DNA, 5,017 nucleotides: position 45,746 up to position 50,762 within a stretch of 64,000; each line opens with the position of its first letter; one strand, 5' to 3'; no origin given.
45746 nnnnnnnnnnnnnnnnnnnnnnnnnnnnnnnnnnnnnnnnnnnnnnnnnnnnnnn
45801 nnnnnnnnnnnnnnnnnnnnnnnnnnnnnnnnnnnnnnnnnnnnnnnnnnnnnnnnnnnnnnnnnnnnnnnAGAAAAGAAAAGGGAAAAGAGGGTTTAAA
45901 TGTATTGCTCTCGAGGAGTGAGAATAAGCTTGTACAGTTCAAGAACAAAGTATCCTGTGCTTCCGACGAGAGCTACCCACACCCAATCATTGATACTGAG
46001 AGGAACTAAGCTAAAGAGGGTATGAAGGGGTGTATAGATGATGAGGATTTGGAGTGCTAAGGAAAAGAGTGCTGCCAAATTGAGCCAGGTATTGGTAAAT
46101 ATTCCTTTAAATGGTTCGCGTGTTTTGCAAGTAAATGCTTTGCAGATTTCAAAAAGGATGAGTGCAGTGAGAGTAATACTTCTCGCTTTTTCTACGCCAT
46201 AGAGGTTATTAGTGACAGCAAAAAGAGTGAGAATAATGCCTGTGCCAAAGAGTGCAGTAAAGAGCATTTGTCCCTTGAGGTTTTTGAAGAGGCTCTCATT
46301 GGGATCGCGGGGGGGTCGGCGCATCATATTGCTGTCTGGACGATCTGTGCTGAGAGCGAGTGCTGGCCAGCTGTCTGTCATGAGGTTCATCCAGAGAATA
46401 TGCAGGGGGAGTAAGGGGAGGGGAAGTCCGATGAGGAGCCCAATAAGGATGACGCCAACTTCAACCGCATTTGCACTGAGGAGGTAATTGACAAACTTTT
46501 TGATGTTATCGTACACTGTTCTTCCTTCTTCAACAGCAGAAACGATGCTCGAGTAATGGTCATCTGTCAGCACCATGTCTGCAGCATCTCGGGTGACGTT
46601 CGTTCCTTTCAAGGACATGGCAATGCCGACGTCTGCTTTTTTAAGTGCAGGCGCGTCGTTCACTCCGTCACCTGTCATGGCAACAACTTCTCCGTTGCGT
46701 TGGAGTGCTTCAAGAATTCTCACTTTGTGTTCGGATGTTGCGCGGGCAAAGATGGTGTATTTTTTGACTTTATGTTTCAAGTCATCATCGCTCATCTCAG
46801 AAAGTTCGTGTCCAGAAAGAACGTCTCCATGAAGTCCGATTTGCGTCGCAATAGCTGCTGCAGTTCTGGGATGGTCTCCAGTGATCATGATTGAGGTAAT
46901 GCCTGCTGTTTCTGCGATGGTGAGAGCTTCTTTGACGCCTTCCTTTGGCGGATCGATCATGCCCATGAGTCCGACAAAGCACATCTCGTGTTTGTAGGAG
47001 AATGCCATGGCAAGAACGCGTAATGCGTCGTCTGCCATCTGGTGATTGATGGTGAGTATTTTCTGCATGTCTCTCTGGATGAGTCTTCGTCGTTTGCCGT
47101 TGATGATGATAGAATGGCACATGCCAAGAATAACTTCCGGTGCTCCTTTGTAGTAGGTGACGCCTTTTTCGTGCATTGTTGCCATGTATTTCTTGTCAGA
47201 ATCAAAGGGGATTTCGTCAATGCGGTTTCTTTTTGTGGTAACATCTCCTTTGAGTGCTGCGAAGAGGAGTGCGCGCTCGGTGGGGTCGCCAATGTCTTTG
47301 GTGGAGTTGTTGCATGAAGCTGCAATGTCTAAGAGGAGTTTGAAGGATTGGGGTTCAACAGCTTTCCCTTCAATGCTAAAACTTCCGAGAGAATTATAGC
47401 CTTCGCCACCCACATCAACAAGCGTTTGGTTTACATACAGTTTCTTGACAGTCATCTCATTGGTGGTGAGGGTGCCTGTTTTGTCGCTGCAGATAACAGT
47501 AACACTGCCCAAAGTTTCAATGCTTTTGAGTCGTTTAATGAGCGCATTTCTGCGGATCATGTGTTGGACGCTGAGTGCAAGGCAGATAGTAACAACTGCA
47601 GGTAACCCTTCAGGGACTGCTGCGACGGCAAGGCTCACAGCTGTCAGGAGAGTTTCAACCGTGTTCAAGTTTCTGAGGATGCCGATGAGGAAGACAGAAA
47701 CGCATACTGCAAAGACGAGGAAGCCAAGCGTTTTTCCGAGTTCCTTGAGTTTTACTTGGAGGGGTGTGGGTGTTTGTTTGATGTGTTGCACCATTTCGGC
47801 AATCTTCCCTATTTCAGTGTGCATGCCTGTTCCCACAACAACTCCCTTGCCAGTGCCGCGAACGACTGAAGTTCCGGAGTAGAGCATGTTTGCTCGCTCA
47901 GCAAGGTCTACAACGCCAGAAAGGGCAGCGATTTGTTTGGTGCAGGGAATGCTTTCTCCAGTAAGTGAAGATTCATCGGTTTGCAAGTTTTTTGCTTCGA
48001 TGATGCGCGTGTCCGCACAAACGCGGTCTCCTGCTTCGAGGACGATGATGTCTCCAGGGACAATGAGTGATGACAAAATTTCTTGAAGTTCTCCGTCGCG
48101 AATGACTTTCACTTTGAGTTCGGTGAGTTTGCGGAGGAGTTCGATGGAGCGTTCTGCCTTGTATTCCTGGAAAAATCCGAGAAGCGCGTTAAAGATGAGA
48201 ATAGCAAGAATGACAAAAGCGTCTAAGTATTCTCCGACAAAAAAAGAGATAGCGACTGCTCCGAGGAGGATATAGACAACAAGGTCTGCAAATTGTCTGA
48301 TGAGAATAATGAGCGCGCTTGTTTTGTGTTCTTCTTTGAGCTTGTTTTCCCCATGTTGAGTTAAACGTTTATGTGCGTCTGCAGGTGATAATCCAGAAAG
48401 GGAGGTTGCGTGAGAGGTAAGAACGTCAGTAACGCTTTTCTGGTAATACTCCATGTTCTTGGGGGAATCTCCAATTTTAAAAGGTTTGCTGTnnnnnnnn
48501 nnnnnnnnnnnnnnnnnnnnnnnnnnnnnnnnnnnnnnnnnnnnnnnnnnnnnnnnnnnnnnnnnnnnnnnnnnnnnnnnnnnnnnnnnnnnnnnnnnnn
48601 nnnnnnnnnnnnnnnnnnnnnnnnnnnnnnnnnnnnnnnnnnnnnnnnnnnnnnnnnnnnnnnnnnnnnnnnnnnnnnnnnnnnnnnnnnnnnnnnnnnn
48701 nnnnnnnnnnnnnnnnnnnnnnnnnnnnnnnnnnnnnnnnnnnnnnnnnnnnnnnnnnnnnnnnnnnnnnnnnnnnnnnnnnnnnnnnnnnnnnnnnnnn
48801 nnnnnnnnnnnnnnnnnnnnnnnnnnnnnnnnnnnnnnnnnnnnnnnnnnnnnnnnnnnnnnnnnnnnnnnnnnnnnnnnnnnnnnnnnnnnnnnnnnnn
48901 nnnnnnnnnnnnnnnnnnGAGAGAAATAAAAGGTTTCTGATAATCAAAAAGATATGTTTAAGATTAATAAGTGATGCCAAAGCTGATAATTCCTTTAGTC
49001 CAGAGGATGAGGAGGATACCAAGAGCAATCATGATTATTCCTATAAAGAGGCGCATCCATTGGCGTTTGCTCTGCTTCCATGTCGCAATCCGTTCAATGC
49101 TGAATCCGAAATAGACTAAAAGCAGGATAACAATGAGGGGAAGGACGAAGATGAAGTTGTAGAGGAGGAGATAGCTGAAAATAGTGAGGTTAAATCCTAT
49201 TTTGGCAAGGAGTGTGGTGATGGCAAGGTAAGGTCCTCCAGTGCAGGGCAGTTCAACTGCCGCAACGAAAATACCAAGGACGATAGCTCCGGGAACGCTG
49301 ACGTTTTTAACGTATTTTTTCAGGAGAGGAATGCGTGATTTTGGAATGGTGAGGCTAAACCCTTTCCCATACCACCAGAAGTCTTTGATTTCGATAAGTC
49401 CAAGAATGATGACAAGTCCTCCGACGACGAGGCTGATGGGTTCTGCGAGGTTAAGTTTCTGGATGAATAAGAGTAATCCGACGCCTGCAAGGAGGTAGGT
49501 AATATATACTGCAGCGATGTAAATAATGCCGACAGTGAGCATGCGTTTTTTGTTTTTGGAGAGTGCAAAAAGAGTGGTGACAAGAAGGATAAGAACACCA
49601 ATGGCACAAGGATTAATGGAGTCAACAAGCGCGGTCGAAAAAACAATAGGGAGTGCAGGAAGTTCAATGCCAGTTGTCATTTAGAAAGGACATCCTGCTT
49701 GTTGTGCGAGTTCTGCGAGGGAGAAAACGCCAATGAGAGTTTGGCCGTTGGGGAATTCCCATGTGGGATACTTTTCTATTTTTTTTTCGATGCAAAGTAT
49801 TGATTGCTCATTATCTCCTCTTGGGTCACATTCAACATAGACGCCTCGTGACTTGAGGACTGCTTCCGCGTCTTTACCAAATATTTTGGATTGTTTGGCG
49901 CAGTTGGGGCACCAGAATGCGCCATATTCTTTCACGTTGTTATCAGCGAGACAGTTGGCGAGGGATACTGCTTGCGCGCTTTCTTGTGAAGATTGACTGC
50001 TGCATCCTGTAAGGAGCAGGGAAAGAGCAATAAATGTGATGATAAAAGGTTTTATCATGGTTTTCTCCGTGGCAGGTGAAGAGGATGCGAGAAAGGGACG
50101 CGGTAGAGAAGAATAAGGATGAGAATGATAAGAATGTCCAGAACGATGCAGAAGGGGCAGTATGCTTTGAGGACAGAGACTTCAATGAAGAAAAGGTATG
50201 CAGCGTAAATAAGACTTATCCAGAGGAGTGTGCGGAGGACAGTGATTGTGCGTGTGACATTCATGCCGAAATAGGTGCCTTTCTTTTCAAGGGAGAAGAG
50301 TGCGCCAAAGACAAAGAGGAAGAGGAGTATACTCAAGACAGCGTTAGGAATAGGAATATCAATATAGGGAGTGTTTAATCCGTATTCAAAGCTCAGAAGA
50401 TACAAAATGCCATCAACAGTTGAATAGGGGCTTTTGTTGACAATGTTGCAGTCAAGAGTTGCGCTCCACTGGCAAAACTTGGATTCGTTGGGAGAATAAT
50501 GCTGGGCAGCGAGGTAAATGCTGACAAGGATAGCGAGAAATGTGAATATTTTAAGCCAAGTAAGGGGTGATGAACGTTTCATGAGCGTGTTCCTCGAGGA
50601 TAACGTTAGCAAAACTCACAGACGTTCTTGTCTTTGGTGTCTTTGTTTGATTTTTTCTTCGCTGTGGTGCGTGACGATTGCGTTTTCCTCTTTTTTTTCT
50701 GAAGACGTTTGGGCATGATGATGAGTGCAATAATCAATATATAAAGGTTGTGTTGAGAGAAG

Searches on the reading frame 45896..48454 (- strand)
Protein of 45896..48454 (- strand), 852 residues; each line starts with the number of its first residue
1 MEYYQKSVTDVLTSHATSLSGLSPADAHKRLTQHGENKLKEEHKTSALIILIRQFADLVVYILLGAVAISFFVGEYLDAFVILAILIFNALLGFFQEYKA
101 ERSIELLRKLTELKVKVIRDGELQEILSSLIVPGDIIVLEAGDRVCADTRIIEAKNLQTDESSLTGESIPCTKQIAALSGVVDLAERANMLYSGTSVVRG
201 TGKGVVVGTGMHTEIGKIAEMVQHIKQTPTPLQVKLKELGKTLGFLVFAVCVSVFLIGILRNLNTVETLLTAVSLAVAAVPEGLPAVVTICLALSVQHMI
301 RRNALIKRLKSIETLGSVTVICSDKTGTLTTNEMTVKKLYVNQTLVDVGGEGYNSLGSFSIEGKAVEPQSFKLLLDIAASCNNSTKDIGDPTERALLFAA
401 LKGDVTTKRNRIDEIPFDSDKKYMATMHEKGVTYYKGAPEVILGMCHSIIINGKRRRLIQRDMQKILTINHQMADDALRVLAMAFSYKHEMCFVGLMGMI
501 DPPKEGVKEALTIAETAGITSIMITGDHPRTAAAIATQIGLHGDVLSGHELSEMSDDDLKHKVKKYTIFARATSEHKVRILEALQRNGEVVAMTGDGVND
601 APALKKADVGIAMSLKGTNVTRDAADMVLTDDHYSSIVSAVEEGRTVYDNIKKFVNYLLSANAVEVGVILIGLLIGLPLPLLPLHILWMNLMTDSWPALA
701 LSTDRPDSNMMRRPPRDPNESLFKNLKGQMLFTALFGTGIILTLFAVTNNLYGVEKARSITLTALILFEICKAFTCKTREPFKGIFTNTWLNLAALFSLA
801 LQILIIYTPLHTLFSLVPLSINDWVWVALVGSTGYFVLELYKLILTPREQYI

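Call 30: search_protein_families(library=ncbifam, proteins=[window:45896-48454:-], max_evalue=0.00001)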
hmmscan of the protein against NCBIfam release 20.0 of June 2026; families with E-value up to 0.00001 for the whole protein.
window:45896-48454:- (852 aa): 20 families
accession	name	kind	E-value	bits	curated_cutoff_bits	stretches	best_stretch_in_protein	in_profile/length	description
TIGR01522.1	ATPase-IIA2_Ca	equivalog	7.9e-214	712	798.3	1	3-845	4-850/854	calcium-transporting P-type ATPase, PMR1-type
TIGR01116.1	ATPase-IIA1_Ca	equivalog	9.3e-199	662.3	703.4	1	52-843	2-796/799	calcium-translocating P-type ATPase, SERCA-type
TIGR01517.1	ATPase-IIB_Ca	equivalog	3.6e-145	485.4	507.05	1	19-838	53-873/882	calcium-translocating P-type ATPase, PMCA-type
TIGR01106.1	ATPase-IIC_X-K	subfamily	3.9e-138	462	946.1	2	4-541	18-607/997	Na,H/K antiporter P-type ATPase subunit alpha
TIGR01523.1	ATPase-IID_K-Na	equivalog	4.9e-132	441.5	645.05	3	386-757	455-864/997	potassium/sodium efflux P-type ATPase, fungal-type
TIGR01647.1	ATPase-IIIA_H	equivalog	3.3e-128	429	615.5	1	21-707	1-650/755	plasma-membrane proton-efflux P-type ATPase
TIGR01524.1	ATPase-IIIB_Mg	equivalog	9.7e-117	391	610.75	1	8-829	23-846/867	magnesium-translocating P-type ATPase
TIGR01494.1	ATPase_P-type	subfamily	1.7e-100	336.7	62.3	4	564-684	361-475/478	HAD-IC family P-type ATPase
NF011702.0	PRK15122.1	subfamily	3.9e-98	329.5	975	1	5-830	33-884/907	magnesium-translocating P-type ATPase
TIGR01525.1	ATPase-IB_hvy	subfamily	6.6e-69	233.2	346.25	2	65-542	7-427/560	heavy metal translocating P-type ATPase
TIGR01657.1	P-ATPase-V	hypoth_equivalog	1.2e-58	198.5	618.25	2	9-541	128-697/1055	ATP13A2 family polyamine export P-type ATPase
TIGR01512.1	ATPase-IB2_Cd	subfamily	3.1e-53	181.2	313.5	2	64-343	6-259/494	cadmium family heavy metal-translocating P-type ATPase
TIGR01511.1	ATPase-IB1_Cu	subfamily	3.1e-45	155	397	2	67-342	30-285/542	copper-translocating P-type ATPase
NF008262.1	PRK11033.1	equivalog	3.8e-42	144.7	1005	3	59-342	177-449/731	zinc/cadmium/mercury/lead-transporting ATPase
NF033775.1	P_type_ZntA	exception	6.2e-36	124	1240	3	61-343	184-455/732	Zn(II)/Cd(II)/Pb(II) translocating P-type ATPase ZntA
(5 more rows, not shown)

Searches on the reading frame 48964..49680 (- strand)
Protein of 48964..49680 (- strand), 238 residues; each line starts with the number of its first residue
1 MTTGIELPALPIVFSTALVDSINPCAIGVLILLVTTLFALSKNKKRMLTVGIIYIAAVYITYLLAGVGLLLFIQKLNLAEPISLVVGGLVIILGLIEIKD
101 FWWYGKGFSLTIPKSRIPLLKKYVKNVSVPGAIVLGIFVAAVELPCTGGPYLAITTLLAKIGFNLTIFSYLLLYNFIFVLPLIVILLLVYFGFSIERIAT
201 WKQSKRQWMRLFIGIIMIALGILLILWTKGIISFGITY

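Call 46: search_protein_families(library=pfam, proteins=[window:48964-49680:-], max_evalue=0.001)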
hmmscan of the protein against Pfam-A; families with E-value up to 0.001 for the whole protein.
window:48964-49680:- (238 aa): 2 families
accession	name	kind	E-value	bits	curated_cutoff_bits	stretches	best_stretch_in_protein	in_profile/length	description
PF11139.14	SfLAP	-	2.4e-09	37.4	35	1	15-224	3-207/213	Sap, sulfolipid-1-addressing protein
PF02683.22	DsbD_TM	-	4.3e-05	23.4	27.1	1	10-225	5-215/219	Cytochrome C biogenesis protein transmembrane domain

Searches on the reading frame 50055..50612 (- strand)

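Call 46: search_protein_families(library=pfam, proteins=[window:50055-50612:-], max_evalue=0.001)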
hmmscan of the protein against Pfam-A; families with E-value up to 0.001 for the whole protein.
window:50055-50612:- (185 aa): 1 family
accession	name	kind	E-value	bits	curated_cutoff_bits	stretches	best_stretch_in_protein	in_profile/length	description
PF07884.19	VKOR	-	1.6e-16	61.1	27.5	1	19-168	2-132/134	Vitamin K epoxide reductase family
